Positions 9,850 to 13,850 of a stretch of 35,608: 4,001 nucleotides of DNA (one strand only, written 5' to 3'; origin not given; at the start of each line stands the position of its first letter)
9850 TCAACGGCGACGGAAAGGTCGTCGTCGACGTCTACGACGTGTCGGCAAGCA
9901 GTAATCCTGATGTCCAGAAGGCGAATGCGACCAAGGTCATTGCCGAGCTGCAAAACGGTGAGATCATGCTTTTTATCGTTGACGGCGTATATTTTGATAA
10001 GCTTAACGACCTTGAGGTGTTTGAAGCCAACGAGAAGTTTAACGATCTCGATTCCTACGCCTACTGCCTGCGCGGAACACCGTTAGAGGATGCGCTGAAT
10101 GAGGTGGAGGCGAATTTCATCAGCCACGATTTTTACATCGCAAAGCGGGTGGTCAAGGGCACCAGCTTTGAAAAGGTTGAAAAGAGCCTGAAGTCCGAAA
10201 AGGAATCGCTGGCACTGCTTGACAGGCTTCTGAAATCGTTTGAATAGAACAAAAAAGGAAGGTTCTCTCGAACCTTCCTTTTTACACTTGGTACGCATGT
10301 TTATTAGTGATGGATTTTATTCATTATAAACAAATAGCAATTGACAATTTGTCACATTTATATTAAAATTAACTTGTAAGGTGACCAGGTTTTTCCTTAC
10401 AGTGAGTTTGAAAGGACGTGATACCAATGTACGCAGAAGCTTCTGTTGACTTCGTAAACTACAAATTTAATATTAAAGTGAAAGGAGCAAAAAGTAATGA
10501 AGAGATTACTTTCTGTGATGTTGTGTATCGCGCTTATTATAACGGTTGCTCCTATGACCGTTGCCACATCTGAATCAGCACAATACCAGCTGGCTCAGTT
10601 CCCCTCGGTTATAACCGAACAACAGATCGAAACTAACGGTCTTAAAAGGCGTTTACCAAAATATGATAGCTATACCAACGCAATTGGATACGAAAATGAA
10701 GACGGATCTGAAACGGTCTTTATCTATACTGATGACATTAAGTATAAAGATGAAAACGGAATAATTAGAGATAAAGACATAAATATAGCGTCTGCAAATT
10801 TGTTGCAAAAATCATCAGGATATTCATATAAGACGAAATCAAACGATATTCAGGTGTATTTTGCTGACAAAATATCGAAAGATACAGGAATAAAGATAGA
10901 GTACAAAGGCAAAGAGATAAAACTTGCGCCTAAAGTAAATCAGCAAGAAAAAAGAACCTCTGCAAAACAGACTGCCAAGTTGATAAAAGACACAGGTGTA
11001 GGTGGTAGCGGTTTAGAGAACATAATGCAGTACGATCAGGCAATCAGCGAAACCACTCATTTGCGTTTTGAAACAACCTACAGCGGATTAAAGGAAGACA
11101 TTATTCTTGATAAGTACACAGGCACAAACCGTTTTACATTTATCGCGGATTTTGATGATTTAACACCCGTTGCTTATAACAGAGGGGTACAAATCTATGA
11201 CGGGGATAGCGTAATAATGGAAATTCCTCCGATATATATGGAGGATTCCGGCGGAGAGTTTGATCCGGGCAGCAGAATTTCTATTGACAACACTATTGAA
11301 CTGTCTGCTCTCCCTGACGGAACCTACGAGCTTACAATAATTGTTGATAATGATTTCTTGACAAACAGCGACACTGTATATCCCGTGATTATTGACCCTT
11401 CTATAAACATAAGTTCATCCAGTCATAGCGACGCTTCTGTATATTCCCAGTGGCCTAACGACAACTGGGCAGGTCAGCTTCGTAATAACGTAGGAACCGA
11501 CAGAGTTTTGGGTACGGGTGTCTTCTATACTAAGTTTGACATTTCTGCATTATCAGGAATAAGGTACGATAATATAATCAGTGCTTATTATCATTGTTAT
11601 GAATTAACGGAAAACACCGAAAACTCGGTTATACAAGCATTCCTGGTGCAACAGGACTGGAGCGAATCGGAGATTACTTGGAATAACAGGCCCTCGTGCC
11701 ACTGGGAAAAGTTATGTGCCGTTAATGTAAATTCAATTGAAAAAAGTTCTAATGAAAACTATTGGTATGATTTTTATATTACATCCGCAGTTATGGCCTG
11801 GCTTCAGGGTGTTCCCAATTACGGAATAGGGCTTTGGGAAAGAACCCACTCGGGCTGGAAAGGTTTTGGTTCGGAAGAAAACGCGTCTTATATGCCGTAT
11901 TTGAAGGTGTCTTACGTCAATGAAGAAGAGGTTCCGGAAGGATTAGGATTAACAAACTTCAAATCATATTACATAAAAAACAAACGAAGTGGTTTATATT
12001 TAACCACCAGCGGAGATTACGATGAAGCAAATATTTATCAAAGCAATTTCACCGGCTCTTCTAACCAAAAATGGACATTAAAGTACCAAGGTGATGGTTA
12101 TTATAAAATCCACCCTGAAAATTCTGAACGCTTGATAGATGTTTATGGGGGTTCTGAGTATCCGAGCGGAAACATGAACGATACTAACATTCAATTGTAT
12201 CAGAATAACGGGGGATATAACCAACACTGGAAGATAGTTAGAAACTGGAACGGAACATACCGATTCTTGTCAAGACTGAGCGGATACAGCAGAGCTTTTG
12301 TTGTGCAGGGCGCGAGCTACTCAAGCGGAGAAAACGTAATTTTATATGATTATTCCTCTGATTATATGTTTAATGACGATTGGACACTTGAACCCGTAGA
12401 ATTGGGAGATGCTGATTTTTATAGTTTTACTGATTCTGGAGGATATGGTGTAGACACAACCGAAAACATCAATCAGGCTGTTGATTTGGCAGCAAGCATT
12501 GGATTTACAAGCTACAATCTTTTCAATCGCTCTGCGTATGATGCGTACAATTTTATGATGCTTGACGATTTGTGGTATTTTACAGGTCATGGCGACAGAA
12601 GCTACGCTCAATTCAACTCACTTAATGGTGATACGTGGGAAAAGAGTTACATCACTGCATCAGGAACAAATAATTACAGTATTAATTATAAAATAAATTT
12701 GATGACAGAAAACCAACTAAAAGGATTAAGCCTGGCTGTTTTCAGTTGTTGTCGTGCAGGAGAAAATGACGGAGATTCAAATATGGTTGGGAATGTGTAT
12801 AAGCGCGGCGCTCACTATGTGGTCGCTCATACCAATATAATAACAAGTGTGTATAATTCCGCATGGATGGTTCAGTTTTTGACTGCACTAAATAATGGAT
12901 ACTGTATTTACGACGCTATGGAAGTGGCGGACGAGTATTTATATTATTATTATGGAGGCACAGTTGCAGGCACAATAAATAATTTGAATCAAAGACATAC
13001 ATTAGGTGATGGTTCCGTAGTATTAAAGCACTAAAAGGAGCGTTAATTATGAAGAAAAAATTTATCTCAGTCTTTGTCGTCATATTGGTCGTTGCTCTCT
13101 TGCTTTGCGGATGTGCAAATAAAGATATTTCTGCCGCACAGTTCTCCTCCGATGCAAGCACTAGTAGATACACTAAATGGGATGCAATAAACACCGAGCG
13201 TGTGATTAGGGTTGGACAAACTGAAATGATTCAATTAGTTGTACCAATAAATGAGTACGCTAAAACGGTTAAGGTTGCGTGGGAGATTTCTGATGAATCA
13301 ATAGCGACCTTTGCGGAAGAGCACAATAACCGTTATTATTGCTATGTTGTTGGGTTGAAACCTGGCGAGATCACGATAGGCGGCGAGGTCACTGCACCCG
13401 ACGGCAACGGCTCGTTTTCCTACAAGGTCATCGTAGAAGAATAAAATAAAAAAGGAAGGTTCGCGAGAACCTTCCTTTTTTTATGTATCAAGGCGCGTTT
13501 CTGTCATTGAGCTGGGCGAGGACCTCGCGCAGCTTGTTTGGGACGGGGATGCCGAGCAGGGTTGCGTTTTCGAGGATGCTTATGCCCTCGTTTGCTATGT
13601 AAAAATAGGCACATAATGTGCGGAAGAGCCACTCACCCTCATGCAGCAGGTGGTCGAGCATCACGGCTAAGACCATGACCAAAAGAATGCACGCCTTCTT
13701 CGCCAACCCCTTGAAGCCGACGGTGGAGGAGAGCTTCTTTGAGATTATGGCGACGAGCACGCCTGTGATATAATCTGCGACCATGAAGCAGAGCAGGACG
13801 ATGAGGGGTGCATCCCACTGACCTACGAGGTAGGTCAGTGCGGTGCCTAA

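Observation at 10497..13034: Secreted lectin-guided putative clan-CD cysteine peptidase with an unusual domain combination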

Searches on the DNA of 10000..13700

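Call 92: search_rna_families(source=window, start=10000, end=13700, threshold=evalue, max_evalue=1)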
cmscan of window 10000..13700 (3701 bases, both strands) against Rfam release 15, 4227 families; matches with E-value up to 1: 1.
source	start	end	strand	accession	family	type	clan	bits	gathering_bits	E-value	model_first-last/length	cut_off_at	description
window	13433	13482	+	RF02376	antisense_SR1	Gene; sRNA;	-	22.9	45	0.17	159-208/210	no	SR1 sRNA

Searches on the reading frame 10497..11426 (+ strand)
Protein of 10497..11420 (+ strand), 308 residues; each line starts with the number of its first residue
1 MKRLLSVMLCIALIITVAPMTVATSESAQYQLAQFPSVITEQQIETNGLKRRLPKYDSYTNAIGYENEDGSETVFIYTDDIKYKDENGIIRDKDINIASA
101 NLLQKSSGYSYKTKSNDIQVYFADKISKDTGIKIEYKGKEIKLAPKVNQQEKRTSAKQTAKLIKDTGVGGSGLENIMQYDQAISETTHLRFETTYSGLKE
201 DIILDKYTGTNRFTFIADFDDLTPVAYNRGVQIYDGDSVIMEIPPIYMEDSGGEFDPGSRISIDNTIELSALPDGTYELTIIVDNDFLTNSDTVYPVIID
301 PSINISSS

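Call 8: search_protein_families(library=pfam, proteins=[window:10497-11420:+], max_evalue=10)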
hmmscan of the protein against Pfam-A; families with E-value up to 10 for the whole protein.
window:10497-11420:+ (308 aa): 2 families
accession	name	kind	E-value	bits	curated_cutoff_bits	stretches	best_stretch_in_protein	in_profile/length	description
PF06004.18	DUF903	-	0.021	15.2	27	1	54-82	18-45/49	Bacterial protein of unknown function (DUF903)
PF16967.11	TcfC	-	0.033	14.2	29.4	1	265-286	34-56/68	E-set like domain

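Call 74: predict_structure(alignment_id=A7)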
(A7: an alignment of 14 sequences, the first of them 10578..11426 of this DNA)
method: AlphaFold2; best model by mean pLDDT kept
length: 283 residues; sequences in the alignment: 14
mean_pLDDT: 86.3   pTM: 0.84
mean pLDDT of the five models: 86.3, 84.2, 82.6, 80.1, 79.7
residues with pLDDT >= 90: 187; 70-90: 60; 50-70: 18; < 50: 18
segments of 3 or more residues with pLDDT < 50: 122-129, 139-144
pLDDT, mean of each block of 10 residues (from residue 1): 73 89 94 95 95 89 91 91 92 91 89 90 43 66 66 90 92 94 93 94 93 93 71 86 95 95 92 88 41
secondary structure, 60 per line:
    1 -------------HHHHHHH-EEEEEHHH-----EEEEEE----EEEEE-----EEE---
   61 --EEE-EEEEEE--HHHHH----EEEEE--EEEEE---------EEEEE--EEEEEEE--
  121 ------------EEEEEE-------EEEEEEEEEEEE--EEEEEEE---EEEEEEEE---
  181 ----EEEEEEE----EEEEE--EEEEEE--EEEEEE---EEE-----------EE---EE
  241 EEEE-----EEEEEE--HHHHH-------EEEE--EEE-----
elements in order: H14-20 E22-26 E35-40 E45-49 E55-57 E63-65 E67-72 H75-79 E84-88 E91-95 E105-109 E112-118 E133-138 E146-157 E160-166 E170-177 E185-191 E196-200 E203-208 E211-216 E220-222 E239-244 E250-255 H258-262 E270-273 E276-278
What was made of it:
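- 10578..11414 (+): N-terminal all-beta region (aa 28-306). It is conserved in the scaffold family, including relatives with other heads. AF2 pLDDT 86.3, almost entirely beta-strands (call 74).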

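Call 77: fold_search(model_id=the predicted structure, library=pdb)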
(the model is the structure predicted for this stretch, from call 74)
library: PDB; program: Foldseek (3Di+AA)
matches with E <= 10: 854; with E <= 0.001: 1
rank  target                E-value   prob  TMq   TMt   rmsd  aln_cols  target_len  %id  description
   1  8r70_B                3.1e-04  1.00  0.43  0.23   5.8       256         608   10  Polysaccharide lyase BtPL33HA (BT4410) Y291A with HA dp4 (released 2024-12-04)
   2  8r6z_A                1.1e-03  1.00  0.43  0.23   5.7       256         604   10  Polysaccharide lyase BtPL33HA (BT4410) Apo form 2 (released 2024-12-04)
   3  8r70_A                1.4e-03  1.00  0.39  0.20   9.8       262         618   10  Polysaccharide lyase BtPL33HA (BT4410) Y291A with HA dp4 (released 2024-12-04)
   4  8r75_B                1.4e-03  1.00  0.43  0.22   5.5       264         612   10  Polysaccharide lyase BtPL33HA (BT4410) Apo form 1 (released 2024-12-04)
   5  8r72_B                1.5e-03  1.00  0.43  0.23   5.9       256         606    9  Polysaccharide lyase BtPL33HA (BT4410) Y291A with HA dp4 collected at 1.33 A (released 2024-12-04)
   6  8r72_A                2.9e-03  1.00  0.43  0.22   5.7       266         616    9  Polysaccharide lyase BtPL33HA (BT4410) Y291A with HA dp4 collected at 1.33 A (released 2024-12-04)
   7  8r73                  3.0e-03  0.99  0.35  0.18  10.1       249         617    9  Polysaccharide lyase BcPL33HA (BcellWH2_04512) Apo form (released 2024-12-04)
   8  2wzs_F                4.4e-03  0.90  0.29  0.13  12.8       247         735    9  Structure of the Family GH92 Inverting Mannosidase BT3990 from Bacteroides thetaiotaomicron VPI-5482 in complex with M (released 2009-12-29)
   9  2wvx_B                4.4e-03  0.90  0.28  0.13  12.9       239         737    8  Structure of the Family GH92 Inverting Mannosidase BT3990 from Bacteroides thetaiotaomicron VPI-5482 (released 2009-11-03)
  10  8r8q_B                7.6e-03  0.95  0.36  0.31  11.9       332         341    8  Lysosomal peptide transporter (released 2024-05-01)
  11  5hqc                  1.2e-02  0.80  0.26  0.14  13.6       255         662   11  A Glycoside Hydrolase Family 97 enzyme R171K variant from Pseudoalteromonas sp. strain K8 (released 2017-01-11)
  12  6f90_C                1.2e-02  0.80  0.29  0.14  13.6       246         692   11  Structure of the family GH92 alpha-mannosidase BT3130 from Bacteroides thetaiotaomicron in complex with Mannoimidazole (released 2018-05-02)
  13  8khw                  1.2e-02  0.97  0.37  0.20  11.0       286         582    6  The crystal structure of glycosaminoglycan lyase GAGase VII (released 2024-09-04)
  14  5hq4                  1.5e-02  0.33  0.20  0.11  18.4       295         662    9  A Glycoside Hydrolase Family 97 enzyme from Pseudoalteromonas sp. strain K8 (released 2017-01-11)
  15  9rps_A                1.8e-02  0.06  0.11  0.05  22.4       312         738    9  Cryo-EM structure of Shigella flexneri LptDE in complex with RTP45 superinfection exclusion protein from RTP bacteriop (released 2025-12-10)
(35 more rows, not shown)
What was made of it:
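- The N-terminal region weakly resembles accessory domains of glycan-degrading enzymes (call 77).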
